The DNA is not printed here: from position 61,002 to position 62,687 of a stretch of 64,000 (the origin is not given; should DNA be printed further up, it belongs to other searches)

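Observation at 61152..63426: Tandem LigB-type extradiol dioxygenase genes with a fused RidA domain, an aminophenol-pathway-like arrangement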

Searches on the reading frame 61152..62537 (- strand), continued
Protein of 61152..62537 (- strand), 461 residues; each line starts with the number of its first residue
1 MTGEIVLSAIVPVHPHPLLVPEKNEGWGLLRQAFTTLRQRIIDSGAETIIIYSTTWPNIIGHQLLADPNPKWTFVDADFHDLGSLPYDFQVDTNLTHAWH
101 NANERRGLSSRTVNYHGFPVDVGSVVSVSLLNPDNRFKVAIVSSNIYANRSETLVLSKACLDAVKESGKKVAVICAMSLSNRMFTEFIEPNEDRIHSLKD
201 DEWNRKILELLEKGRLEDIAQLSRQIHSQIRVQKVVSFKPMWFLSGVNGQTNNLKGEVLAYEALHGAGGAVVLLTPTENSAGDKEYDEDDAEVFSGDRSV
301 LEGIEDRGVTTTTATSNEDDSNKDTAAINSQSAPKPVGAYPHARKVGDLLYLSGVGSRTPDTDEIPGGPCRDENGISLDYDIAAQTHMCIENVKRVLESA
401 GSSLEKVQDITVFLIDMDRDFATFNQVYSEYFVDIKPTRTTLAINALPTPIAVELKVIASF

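Call 41: find_encoding_contigs(protein=P0124, flank=10000, max_places=2)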
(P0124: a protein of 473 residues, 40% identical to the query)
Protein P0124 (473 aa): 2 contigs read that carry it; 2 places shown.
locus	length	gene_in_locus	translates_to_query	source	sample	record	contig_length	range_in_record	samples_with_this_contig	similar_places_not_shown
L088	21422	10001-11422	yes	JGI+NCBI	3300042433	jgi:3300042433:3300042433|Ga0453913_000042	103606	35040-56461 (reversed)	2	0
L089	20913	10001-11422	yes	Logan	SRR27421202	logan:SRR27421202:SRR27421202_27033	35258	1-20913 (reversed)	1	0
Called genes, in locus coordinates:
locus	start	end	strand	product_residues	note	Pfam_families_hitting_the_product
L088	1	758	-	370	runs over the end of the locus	-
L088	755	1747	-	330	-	PF11356:T2SSC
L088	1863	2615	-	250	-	PF00082:Peptidase_S8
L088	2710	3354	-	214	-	-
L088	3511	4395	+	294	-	PF01148:CTP_transf_1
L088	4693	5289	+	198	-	PF00106:adh_short, PF13561:adh_short_C2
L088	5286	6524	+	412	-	PF00296:Bac_luciferase (faint)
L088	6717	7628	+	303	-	PF06089:Asparaginase_II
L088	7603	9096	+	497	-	PF00171:Aldedh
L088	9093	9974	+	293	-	PF02900:LigB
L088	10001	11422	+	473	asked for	PF02900:LigB, PF01042:Ribonuc_L-PSP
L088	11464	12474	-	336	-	PF13310:Virulence_RhuM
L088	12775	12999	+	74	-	-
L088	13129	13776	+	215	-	-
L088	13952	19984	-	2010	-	PF00270:DEAD, PF09369:MZB (faint), PF00271:Helicase_C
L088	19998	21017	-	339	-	-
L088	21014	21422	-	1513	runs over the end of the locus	PF07669:Eco57I (faint)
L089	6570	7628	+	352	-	PF06089:Asparaginase_II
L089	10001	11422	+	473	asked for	PF02900:LigB, PF01042:Ribonuc_L-PSP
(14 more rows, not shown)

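Call 42: find_encoding_contigs(protein=P0129, flank=10000, max_places=2)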
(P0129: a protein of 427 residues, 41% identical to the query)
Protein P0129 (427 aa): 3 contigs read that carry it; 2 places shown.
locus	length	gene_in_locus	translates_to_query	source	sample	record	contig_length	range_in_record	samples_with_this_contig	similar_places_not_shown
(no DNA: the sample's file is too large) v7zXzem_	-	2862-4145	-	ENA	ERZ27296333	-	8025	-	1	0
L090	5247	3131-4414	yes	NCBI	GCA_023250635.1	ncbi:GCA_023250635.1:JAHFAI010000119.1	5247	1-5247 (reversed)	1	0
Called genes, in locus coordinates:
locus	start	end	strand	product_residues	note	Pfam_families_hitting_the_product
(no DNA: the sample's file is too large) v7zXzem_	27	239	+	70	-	-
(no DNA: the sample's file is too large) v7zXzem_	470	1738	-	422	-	PF00443:UCH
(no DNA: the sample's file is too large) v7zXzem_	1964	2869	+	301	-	PF02900:LigB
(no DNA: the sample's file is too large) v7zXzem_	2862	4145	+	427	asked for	PF02900:LigB, PF01042:Ribonuc_L-PSP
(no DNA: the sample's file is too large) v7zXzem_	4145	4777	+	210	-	PF04199:Cyclase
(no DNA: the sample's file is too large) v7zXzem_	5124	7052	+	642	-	PF13589:HATPase_c_3, PF00183:HSP90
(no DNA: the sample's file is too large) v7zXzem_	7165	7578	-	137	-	PF01850:PIN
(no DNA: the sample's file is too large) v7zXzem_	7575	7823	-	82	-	PF02604:PhdYeFM_antitox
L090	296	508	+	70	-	-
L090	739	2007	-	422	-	PF00443:UCH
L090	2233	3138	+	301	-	PF02900:LigB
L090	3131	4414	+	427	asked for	PF02900:LigB, PF01042:Ribonuc_L-PSP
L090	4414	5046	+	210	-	PF04199:Cyclase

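Call 49: search_solved_structures(query=L007:750-1943:+, max_evalue=0.001, show_alignments=1)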
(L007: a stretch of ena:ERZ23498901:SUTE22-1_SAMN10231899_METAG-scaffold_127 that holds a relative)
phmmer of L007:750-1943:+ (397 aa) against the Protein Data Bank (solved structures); distinct sequences matched with E-value up to 0.001: 14.
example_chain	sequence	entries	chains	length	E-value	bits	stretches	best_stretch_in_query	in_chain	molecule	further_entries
7os3_AAA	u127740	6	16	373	2.1e-17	66.2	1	55-328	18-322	L-asparaginase II protein | L-asparaginase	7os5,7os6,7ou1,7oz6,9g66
8cly_AAA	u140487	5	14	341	2.5e-17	65.9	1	55-319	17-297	Putative L-asparaginase II protein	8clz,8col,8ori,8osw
9g67_A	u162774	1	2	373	3e-17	65.6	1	55-328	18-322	L-asparaginase II protein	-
8rud_A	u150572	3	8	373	4.1e-17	65.2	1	55-328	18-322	L-asparaginase II protein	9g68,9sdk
9qcu_A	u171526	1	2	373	5.3e-17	64.8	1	55-328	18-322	L-asparaginase II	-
9qcy_A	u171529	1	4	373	5.4e-17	64.8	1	55-328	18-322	L-asparaginase II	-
9thy_A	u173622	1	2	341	9.4e-17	64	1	55-319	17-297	L-asparaginase II protein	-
9qct_A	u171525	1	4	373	1.3e-16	63.5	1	55-328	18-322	L-asparaginase II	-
9qcz_A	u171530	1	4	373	1.4e-16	63.4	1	55-328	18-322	L-asparaginase II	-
8ruf_A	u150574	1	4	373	2.8e-16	62.5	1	55-328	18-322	L-asparaginase II protein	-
8rua_A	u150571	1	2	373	3.5e-16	62.2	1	55-328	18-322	L-asparaginase II protein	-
8rug_A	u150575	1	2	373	3.8e-16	62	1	55-328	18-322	L-asparaginase II protein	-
8rue_A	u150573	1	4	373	5.1e-16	61.6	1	55-328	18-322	L-asparaginase II protein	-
9qcw_A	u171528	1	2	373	9.6e-16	60.7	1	55-328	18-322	L-asparaginase II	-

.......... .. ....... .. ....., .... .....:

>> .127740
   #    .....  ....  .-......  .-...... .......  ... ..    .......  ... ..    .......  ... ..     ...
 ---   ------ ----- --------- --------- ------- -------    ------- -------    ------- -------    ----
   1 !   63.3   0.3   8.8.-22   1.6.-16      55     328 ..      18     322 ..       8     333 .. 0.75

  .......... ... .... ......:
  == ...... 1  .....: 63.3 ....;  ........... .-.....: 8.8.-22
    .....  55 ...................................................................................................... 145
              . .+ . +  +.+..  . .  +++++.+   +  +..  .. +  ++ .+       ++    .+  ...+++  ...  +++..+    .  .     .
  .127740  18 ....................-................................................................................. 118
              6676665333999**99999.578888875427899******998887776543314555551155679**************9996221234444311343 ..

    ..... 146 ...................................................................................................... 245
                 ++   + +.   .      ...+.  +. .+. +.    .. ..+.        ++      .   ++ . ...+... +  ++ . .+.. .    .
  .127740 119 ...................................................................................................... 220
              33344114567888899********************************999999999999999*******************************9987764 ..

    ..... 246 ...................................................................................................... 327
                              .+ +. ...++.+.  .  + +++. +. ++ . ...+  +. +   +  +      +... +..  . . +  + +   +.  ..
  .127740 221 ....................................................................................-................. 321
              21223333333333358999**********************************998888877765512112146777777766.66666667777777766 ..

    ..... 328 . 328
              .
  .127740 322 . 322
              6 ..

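Call 56: search_protein_families(library=ncbifam, proteins=[L007:1945-3387:+, L007:750-1943:+, L007:3426-4874:+, L007:4981-5679:+, L088:7603-9096:+, L088:6717-7628:+, L090:4414-5046:+], max_evalue=0.00001)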
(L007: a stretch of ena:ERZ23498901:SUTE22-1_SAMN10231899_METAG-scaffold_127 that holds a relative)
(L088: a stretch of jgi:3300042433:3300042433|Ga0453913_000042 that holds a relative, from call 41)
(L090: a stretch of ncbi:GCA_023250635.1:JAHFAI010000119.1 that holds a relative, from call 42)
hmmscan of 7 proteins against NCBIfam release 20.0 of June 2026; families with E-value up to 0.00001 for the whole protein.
L007:1945-3387:+ (480 aa): 42 families (the best 25 are shown)
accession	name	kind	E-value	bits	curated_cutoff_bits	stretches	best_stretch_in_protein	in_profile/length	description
TIGR03216.1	OH_muco_semi_DH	equivalog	1.9e-172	574.2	693.25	1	5-477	2-479/481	2-hydroxymuconic semialdehyde dehydrogenase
TIGR02299.1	HpaE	equivalog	6.5e-160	532.9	638.35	1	6-478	3-477/488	5-carboxymethyl-2-hydroxymuconate semialdehyde dehydrogenase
TIGR01804.1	BADH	equivalog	6.3e-151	503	668.6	1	7-471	1-465/467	betaine-aldehyde dehydrogenase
NF009725.0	PRK13252.1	equivalog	3.1e-141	471.1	593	1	5-477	8-479/488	betaine-aldehyde dehydrogenase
NF010000.0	PRK13473.1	subfamily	4.9e-138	460.7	615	1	5-472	4-467/475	aminobutyraldehyde dehydrogenase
NF050026.1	AcaldDHExaC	equivalog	2e-127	425.9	900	1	4-478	16-494/503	acetaldehyde dehydrogenase ExaC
NF045736.1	PaDhStyDRhodo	equivalog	1.5e-120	402.9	800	1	6-464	5-464/479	phenylacetaldehyde dehydrogenase StyD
NF045735.1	PaDhStyDPseudo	equivalog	3e-119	398.8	850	1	7-477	6-481/483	phenylacetaldehyde dehydrogenase StyD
NF042993.1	AlphKGSA_gudD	equivalog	4e-116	388.6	770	1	3-474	3-477/481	alpha-ketoglutaric semialdehyde dehydrogenase GucD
NF006916.0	PRK09407.1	equivalog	8.3e-116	387.6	521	1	16-477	31-492/526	succinic semialdehyde dehydrogenase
NF052305.1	DioxValDhHalo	equivalog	2.4e-109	366.4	750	1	4-471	5-475/483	2,5-dioxovalerate dehydrogenase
NF007352.0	PRK09847.1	equivalog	2.4e-109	366.1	850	1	7-476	23-490/495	aldehyde dehydrogenase PuuC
NF040648.1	lactal_redase_Meth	equivalog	1.3e-108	364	650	1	8-462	3-447/463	lactaldehyde dehydrogenase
TIGR01780.1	SSADH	subfamily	4.5e-104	348.8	646.35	1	25-467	3-442/448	succinate-semialdehyde dehydrogenase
NF007497.0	PRK10090.1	equivalog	2.8e-103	346.3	500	1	3-470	6-470/480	aldehyde dehydrogenase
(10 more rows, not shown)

L007:750-1943:+ (397 aa): 0 families

L007:3426-4874:+ (482 aa): 0 families

L007:4981-5679:+ (232 aa): 0 families

L088:7603-9096:+ (497 aa): 41 families (the best 25 are shown)
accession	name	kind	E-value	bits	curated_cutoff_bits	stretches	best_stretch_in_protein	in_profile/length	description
TIGR03216.1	OH_muco_semi_DH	equivalog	1.6e-145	485.4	693.25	1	6-483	3-478/481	2-hydroxymuconic semialdehyde dehydrogenase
TIGR02299.1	HpaE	equivalog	1.9e-140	468.7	638.35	1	6-488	3-480/488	5-carboxymethyl-2-hydroxymuconate semialdehyde dehydrogenase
NF010000.0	PRK13473.1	subfamily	6.9e-126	420.7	615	1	7-484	6-472/475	aminobutyraldehyde dehydrogenase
TIGR01804.1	BADH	equivalog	5.5e-117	391.1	668.6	1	7-478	1-465/467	betaine-aldehyde dehydrogenase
NF009725.0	PRK13252.1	equivalog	6e-114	381.2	593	1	6-487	9-482/488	betaine-aldehyde dehydrogenase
NF045735.1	PaDhStyDPseudo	equivalog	4.8e-110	368.5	850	1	7-485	6-482/483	phenylacetaldehyde dehydrogenase StyD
NF050026.1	AcaldDHExaC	equivalog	5.4e-110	368.4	900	1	6-484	18-493/503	acetaldehyde dehydrogenase ExaC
NF045736.1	PaDhStyDRhodo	equivalog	2.5e-109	366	800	1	7-474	6-467/479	phenylacetaldehyde dehydrogenase StyD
NF042993.1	AlphKGSA_gudD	equivalog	1.2e-99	334.3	770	1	6-482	6-478/481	alpha-ketoglutaric semialdehyde dehydrogenase GucD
NF007497.0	PRK10090.1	equivalog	1.8e-97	327.1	500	1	5-482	8-475/480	aldehyde dehydrogenase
NF007352.0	PRK09847.1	equivalog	2.1e-97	326.7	850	1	7-487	23-494/495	aldehyde dehydrogenase PuuC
NF006916.0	PRK09407.1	equivalog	2.4e-97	326.7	521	1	17-483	30-491/526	succinic semialdehyde dehydrogenase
TIGR01780.1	SSADH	subfamily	1.2e-96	324.3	646.35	1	27-479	3-447/448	succinate-semialdehyde dehydrogenase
TIGR03374.1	ABALDH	equivalog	1.8e-96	323.8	909.3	1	8-475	6-462/472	aminobutyraldehyde dehydrogenase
NF040648.1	lactal_redase_Meth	equivalog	3.3e-93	313.2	650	1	8-482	3-460/463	lactaldehyde dehydrogenase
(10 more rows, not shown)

L088:6717-7628:+ (303 aa): 0 families

L090:4414-5046:+ (210 aa): 1 family
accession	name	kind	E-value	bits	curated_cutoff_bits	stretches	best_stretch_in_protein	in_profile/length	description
TIGR03035.1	trp_arylform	equivalog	7.9e-61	205.6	223.05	1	6-209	2-205/206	arylformamidase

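Call 67: predict_structure(alignment_id=A1)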
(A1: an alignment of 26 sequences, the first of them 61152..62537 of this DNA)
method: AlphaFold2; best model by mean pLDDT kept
length: 461 residues; sequences in the alignment: 26
mean_pLDDT: 69.3   pTM: 0.72
mean pLDDT of the five models: 69.3, 65.0, 61.1, 60.2, 59.6
residues with pLDDT >= 90: 60; 70-90: 198; 50-70: 112; < 50: 91
segments of 3 or more residues with pLDDT < 50: 58-61, 75-83, 181-198, 230-235, 301-341, 441-448
pLDDT, mean of each block of 10 residues (from residue 1): 85 67 67 92 94 63 52 46 60 86 84 58 78 89 73 89 92 84 38 48 78 81 63 57 84 81 68 77 58 70 36 30 34 36 62 76 80 76 89 84 82 64 82 67 49 78 68
secondary structure, 60 per line:
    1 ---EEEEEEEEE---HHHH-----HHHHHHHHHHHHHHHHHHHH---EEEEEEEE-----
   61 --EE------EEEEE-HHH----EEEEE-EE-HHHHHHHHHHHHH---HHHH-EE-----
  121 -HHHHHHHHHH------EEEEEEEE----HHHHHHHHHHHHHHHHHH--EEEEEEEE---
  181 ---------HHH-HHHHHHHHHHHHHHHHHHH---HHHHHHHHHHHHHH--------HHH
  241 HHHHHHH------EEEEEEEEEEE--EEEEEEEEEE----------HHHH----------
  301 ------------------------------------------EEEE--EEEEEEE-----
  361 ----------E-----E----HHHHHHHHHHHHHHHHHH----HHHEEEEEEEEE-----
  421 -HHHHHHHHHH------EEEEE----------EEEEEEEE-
elements in order: E4-12 H16-19 H25-44 E48-55 E71-75 E84-88 H93-105 H109-112 H122-131 E138-145 H150-167 E170-177 H194-212 H216-229 H238-247 E254-264 E267-276 H287-290 E343-346 E349-355 H382-399 E407-415 H422-431 E438-442 E453-460
